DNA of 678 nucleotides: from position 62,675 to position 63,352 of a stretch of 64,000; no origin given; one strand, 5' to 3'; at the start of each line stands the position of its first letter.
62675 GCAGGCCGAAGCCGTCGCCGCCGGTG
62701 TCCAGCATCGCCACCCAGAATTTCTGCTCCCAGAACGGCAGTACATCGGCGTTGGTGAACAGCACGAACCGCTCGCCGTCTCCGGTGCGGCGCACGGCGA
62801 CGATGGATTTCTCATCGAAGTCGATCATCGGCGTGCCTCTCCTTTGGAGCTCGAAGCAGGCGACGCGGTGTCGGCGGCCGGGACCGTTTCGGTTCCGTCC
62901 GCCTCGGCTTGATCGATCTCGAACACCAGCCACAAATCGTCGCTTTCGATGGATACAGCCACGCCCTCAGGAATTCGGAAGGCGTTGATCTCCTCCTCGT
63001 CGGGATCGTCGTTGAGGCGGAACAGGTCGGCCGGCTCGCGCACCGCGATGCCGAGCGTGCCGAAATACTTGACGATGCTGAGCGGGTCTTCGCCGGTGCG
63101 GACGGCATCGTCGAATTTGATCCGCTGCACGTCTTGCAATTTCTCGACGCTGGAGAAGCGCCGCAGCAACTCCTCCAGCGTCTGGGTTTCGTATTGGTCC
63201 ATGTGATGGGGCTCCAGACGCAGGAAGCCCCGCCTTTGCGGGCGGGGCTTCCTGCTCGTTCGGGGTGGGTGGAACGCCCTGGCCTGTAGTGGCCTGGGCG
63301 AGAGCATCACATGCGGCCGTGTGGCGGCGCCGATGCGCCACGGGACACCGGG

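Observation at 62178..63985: Two paralogous, internally duplicated proteins resembling Tad1-type immune-signal sponges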

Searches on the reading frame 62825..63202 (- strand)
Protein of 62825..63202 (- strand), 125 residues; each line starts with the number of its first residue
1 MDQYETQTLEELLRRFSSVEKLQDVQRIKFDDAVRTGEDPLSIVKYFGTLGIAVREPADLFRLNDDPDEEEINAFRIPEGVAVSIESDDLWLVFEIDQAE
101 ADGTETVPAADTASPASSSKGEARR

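Call 7: search_protein_families(library=pfam, proteins=[window:62825-63172:-], max_evalue=1)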
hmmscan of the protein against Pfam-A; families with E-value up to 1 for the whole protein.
window:62825-63172:- (115 aa): 0 families

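Call 8: search_protein_families(library=phrogs, proteins=[window:62825-63172:-], max_evalue=1)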
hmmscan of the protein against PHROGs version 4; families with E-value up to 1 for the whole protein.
window:62825-63172:- (115 aa): 0 families

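Call 11: search_protein_families(library=ncbifam, proteins=[window:62825-63172:-], max_evalue=1)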
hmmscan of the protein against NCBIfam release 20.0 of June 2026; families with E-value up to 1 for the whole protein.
window:62825-63172:- (115 aa): 0 families

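Call 72: search_protein_families(library=padloc, proteins=[window:62825-63202:-], max_evalue=0.01)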
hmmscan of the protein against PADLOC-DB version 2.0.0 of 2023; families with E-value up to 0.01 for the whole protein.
window:62825-63202:- (125 aa): 0 families

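Call 73: search_protein_families(library=pfam, proteins=[window:62825-63202:-], max_evalue=1)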
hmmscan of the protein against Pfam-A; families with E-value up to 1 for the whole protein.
window:62825-63202:- (125 aa): 0 families

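Call 80: find_homologous_proteins(query=window:62825-63202:-, max_evalue=0.001)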
Query window:62825-63202:- (125 aa): 72 proteins with E <= 0.001 among 118 candidates.
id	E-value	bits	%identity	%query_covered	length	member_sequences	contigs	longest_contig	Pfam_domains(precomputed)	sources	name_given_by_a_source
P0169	1.9e-73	262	100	100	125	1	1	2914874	-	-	-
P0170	9.9e-58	211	81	100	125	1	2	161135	-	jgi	jgi:hypothetical protein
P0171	1.8e-57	210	80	100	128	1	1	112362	-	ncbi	-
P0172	7.3e-56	205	78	100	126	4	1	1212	-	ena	-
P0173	8.5e-56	205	74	100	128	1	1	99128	-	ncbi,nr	ncbi:MAG: hypothetical protein P4L52_02680 [Acidocella sp.]|nr:hypothetical protein [Acidocella sp.]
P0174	2.3e-55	204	79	100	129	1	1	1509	-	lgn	-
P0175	2.3e-55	203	79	100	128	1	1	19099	-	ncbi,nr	ncbi:MAG: hypothetical protein P4L52_03360 [Acidocella sp.]|nr:hypothetical protein [Acidocella sp.]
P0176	1.6e-54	201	78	100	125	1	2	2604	-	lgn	-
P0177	5.7e-54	199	74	100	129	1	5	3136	-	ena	-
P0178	7.1e-54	199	83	86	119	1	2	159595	-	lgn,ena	-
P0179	9.8e-54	198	76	100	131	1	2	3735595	-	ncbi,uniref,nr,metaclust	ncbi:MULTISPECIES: hypothetical protein [unclassified Acidocella]|uniref:hypothetical protein n=1 Ta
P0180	1.0e-53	198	75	100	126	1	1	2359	-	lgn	-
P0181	1.7e-53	197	74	99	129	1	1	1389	-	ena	-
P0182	2.1e-53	197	75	100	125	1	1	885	-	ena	-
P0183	3.2e-53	197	78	100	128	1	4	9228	-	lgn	-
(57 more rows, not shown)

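Call 81: search_solved_structures(query=window:62825-63202:-, max_evalue=10)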
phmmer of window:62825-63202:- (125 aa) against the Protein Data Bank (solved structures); distinct sequences matched with E-value up to 10: 12.
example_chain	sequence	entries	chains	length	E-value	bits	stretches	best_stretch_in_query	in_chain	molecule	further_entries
8v5b_A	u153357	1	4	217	0.62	13.4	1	86-114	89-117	Dihydropteridine reductase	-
8c5e_A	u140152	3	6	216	0.83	13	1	86-114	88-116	Oxygen-insensitive NAD(P)H nitroreductase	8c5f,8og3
8qes_A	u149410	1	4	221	0.83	13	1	86-114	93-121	Oxygen-insensitive NAD(P)H nitroreductase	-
8cj0_A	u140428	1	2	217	0.83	13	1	86-114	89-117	Oxygen-insensitive NAD(P)H nitroreductase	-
1ds7_A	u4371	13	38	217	0.86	13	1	86-114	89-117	FMN-DEPENDENT NITROREDUCTASE | OXYGEN-INSENSITIVE NAD(P)H NITROREDUCTASE | MINOR FMN-DEPENDENT NITROREDUCTASE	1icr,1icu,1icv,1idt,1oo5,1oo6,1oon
7xww_B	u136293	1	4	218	0.86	13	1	86-114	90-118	Dihydropteridine reductase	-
8qpo_A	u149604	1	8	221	0.87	12.9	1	86-114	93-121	Oxygen-insensitive NAD(P)H nitroreductase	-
8c5p_A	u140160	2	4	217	0.88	12.9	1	86-114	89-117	Oxygen-insensitive NAD(P)H nitroreductase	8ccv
3x22_A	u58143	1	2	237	0.91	12.9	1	86-114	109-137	Oxygen-insensitive NAD(P)H nitroreductase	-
3x21_A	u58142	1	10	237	1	12.7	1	86-114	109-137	Oxygen-insensitive NAD(P)H nitroreductase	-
1nec_A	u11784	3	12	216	1.4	12.3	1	86-114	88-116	PROTEIN (NITROREDUCTASE) | Oxygen-insensitive NAD(P)H nitroreductase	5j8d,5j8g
1kqb_A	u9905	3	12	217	1.4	12.3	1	86-114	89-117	OXYGEN-INSENSITIVE NAD(P)H NITROREDUCTASE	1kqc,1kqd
